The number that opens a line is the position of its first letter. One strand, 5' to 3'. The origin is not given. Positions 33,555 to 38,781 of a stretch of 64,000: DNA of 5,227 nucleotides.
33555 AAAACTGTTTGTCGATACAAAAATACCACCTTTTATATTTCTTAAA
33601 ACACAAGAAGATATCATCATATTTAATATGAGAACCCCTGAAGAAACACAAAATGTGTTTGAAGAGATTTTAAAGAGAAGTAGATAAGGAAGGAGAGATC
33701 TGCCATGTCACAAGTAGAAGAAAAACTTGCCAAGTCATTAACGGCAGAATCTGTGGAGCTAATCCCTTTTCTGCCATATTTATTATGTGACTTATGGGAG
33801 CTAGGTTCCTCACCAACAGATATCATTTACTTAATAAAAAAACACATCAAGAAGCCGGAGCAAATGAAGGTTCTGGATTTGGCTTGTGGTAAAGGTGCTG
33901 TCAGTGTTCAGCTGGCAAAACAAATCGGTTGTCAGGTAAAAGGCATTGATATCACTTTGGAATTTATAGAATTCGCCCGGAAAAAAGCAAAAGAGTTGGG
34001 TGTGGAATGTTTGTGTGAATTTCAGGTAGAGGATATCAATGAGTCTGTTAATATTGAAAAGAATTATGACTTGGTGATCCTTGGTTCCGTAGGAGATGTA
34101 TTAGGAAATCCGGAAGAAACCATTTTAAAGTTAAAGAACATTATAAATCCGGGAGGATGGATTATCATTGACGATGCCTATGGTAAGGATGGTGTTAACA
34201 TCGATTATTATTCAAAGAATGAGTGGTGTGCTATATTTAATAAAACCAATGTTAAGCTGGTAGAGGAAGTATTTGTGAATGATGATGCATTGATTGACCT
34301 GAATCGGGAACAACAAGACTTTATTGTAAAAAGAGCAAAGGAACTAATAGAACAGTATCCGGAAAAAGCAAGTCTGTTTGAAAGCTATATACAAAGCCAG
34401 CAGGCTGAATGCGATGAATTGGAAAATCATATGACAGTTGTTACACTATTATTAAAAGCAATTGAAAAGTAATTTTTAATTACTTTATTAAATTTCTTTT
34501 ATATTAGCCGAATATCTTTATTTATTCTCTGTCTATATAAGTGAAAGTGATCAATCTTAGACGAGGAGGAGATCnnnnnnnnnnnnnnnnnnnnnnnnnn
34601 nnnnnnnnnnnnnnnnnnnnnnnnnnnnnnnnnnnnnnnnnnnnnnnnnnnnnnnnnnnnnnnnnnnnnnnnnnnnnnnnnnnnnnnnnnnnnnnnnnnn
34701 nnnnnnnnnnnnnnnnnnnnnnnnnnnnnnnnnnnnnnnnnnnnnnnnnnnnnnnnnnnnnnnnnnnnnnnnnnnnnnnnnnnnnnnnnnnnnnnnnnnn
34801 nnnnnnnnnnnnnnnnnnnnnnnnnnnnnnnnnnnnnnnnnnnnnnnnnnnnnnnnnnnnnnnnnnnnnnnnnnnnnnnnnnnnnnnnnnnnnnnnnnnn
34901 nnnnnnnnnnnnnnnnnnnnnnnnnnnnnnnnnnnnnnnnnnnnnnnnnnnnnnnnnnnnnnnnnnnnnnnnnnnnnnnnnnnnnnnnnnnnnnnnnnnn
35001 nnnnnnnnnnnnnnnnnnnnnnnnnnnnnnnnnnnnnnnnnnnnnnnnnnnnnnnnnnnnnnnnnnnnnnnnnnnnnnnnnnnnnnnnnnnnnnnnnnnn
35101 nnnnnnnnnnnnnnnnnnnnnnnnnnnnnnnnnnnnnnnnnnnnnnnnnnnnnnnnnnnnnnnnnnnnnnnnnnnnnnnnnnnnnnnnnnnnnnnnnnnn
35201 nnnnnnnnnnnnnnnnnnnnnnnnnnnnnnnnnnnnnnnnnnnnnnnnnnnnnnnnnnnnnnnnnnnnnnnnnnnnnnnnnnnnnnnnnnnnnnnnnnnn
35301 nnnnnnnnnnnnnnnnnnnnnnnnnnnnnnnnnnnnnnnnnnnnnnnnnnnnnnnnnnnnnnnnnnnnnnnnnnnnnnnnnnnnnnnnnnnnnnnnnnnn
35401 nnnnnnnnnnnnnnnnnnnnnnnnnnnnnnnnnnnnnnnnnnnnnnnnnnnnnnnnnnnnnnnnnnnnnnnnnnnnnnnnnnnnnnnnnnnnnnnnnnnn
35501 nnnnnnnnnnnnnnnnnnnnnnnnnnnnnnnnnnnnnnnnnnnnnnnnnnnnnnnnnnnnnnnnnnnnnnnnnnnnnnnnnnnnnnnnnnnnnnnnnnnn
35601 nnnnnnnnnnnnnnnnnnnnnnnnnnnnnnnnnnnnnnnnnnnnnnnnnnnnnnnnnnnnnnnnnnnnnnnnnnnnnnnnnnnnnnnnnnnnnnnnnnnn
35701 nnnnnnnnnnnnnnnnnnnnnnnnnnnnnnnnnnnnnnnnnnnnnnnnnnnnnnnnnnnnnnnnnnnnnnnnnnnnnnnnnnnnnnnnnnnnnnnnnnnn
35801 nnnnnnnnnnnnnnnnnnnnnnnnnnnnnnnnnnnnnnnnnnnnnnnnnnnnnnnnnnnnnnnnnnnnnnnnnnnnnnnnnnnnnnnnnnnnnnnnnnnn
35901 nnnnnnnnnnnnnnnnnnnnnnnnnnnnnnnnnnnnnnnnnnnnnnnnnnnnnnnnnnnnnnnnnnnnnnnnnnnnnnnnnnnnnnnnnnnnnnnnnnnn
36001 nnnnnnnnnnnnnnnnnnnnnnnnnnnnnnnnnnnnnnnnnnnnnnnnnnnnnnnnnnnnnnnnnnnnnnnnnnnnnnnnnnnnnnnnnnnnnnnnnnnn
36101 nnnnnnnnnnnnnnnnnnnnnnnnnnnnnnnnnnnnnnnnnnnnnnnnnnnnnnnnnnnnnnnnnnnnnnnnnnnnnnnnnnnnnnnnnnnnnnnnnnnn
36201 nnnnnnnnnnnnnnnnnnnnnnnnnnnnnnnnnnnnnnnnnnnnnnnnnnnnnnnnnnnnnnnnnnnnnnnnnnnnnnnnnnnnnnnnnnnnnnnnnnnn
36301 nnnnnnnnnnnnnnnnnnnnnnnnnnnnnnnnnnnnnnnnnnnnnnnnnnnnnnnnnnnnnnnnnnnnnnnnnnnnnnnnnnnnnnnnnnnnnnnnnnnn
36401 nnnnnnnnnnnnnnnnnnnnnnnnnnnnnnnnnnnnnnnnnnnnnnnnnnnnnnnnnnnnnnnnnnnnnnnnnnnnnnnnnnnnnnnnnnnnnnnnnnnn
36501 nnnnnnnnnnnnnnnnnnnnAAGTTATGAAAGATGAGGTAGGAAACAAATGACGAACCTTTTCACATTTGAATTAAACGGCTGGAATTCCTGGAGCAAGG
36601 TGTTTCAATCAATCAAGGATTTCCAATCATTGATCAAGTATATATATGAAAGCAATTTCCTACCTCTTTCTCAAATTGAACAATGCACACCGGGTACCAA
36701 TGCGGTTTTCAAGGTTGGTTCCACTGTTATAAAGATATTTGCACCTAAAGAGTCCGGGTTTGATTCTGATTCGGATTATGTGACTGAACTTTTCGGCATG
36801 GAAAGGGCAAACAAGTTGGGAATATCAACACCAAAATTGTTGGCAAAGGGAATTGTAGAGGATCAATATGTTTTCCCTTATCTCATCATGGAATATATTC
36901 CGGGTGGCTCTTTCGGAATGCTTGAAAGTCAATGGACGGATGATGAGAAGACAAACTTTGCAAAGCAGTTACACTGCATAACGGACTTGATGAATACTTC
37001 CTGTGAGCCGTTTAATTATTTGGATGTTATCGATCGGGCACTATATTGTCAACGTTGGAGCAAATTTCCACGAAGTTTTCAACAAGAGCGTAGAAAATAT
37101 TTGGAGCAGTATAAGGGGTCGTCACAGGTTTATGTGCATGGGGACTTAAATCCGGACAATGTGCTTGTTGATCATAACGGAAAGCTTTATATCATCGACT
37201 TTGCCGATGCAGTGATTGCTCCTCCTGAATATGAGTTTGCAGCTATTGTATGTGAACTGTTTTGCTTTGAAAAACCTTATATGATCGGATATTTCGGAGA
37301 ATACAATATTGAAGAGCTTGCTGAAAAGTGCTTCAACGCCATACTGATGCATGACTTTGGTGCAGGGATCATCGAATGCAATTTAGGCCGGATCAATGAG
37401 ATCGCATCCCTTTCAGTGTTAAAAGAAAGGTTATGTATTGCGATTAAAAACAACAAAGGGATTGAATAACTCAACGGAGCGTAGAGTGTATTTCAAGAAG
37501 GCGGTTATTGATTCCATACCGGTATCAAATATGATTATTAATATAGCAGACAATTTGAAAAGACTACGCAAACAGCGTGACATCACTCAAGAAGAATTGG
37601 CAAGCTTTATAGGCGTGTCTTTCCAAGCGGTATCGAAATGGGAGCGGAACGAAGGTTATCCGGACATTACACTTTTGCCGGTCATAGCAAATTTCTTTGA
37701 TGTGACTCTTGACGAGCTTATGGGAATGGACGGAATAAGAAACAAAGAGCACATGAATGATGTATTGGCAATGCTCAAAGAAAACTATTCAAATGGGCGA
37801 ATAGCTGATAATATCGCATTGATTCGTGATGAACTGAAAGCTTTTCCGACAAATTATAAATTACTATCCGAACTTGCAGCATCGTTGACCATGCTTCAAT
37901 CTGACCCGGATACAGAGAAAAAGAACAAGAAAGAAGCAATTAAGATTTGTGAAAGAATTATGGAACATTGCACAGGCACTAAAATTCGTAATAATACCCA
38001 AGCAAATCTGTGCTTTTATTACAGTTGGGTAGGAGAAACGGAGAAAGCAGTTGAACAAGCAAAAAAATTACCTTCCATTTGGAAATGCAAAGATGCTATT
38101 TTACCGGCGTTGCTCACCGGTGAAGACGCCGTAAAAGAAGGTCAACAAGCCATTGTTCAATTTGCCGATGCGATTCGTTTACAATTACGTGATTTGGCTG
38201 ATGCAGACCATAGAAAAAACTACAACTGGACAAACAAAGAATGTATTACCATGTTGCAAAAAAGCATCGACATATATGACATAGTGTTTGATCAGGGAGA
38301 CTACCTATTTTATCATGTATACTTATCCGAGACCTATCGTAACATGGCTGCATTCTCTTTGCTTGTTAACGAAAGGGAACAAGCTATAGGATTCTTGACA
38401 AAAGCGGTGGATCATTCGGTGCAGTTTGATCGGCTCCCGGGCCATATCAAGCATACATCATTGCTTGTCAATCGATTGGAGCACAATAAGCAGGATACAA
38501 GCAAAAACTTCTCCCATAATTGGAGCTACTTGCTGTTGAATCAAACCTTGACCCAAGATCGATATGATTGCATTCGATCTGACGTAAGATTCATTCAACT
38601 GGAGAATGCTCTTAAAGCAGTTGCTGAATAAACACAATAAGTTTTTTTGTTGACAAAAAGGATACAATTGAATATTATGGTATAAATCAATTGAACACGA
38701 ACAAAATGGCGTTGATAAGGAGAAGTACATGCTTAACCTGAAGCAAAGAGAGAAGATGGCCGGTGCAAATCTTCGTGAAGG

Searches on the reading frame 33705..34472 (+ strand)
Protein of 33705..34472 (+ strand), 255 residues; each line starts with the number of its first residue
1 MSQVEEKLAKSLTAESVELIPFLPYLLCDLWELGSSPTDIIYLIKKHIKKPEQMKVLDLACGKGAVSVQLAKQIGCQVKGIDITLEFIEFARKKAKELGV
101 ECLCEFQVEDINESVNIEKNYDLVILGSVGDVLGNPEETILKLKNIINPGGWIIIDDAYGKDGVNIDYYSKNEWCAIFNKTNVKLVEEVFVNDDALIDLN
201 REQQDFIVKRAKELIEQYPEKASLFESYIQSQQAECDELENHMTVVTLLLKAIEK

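Call 39: search_protein_families(library=pfam, proteins=[window:33705-34472:+])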
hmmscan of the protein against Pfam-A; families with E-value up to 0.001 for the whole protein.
window:33705-34472:+ (255 aa): 13 families
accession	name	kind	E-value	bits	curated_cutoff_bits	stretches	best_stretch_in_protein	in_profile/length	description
PF13847.12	Methyltransf_31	-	1.6e-20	73.7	27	1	52-173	3-127/145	Methyltransferase domain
PF13649.12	Methyltransf_25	-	5.8e-14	53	27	1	56-151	1-97/97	Methyltransferase domain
PF08241.18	Methyltransf_11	-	2.7e-13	50.8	21.2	1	57-155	1-95/95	Methyltransferase domain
PF08242.18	Methyltransf_12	-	2e-11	44.9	30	1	57-153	1-98/98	Methyltransferase domain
PF05175.20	MTS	-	3.3e-09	37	23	1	45-125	24-103/170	Methyltransferase small domain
PF13489.12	Methyltransf_23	-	5e-09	36.5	27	1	50-178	20-138/164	Methyltransferase domain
PF13679.12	Methyltransf_32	-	5.5e-07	30.1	27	1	43-116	16-94/143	Methyltransferase domain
PF03848.20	TehB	-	9.6e-07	28.9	20.4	1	50-160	28-137/193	Tellurite resistance protein TehB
PF01209.24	Ubie_methyltran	-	3.9e-06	26.8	20.1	1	48-127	43-123/233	ubiE/COQ5 methyltransferase family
PF02353.26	CMAS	-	6e-05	22.9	27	1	52-159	62-168/273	Mycolic acid cyclopropane synthetase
PF09445.16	Methyltransf_15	-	0.00017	21.6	22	1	55-124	3-75/165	RNA cap guanine-N2 methyltransferase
PF00398.26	RrnaAD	-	0.00051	19.7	24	0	44-96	22-73/263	Ribosomal RNA adenine dimethylase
PF06325.19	PrmA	-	0.00061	19.8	22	0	48-155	159-258/296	Ribosomal protein L11 methyltransferase (PrmA)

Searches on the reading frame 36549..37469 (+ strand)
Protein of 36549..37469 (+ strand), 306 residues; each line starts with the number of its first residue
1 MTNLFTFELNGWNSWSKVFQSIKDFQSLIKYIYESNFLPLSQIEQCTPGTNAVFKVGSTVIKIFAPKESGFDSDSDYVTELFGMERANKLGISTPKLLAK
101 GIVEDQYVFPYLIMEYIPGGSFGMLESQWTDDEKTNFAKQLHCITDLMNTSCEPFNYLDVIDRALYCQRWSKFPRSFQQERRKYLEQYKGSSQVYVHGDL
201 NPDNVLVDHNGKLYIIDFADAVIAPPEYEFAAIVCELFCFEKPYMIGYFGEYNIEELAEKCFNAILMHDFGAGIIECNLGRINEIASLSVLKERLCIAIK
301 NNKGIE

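Call 39: search_protein_families(library=pfam, proteins=[window:36549-37469:+])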
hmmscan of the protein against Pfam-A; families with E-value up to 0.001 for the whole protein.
window:36549-37469:+ (306 aa): 5 families
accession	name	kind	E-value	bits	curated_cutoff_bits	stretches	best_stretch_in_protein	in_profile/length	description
PF01636.29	APH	-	3.5e-17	63.4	23.2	1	84-241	44-216/239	Phosphotransferase enzyme family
PF19974.5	TCAD9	-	2.4e-07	30.7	40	1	194-221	298-324/429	Ternary complex associated domain 9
PF01163.29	RIO1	-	1.3e-05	25.3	22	1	193-223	124-153/187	RIO domain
PF00069.31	Pkinase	-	0.00031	20.7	31.7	0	195-228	119-152/263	Protein kinase domain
PF07387.17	Seadorna_VP7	-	0.00049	19.7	20.3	1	182-219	151-188/308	Seadornavirus VP7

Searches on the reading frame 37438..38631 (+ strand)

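Call 39: search_protein_families(library=pfam, proteins=[window:37438-38631:+])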
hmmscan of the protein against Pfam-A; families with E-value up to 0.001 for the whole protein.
window:37438-38631:+ (397 aa): 4 families
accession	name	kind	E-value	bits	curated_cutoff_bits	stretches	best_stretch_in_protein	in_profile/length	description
PF01381.28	HTH_3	-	1.7e-15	57.2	23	1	40-94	1-55/55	Helix-turn-helix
PF13443.12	HTH_26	-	1.6e-06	28.7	22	1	39-96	1-59/63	Cro/C1-type HTH DNA-binding domain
PF12844.13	HTH_19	-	2.4e-06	27.8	30.2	1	39-95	3-59/64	Helix-turn-helix domain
PF13560.12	HTH_31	-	1.4e-05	25.8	27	1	38-93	4-60/64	Helix-turn-helix domain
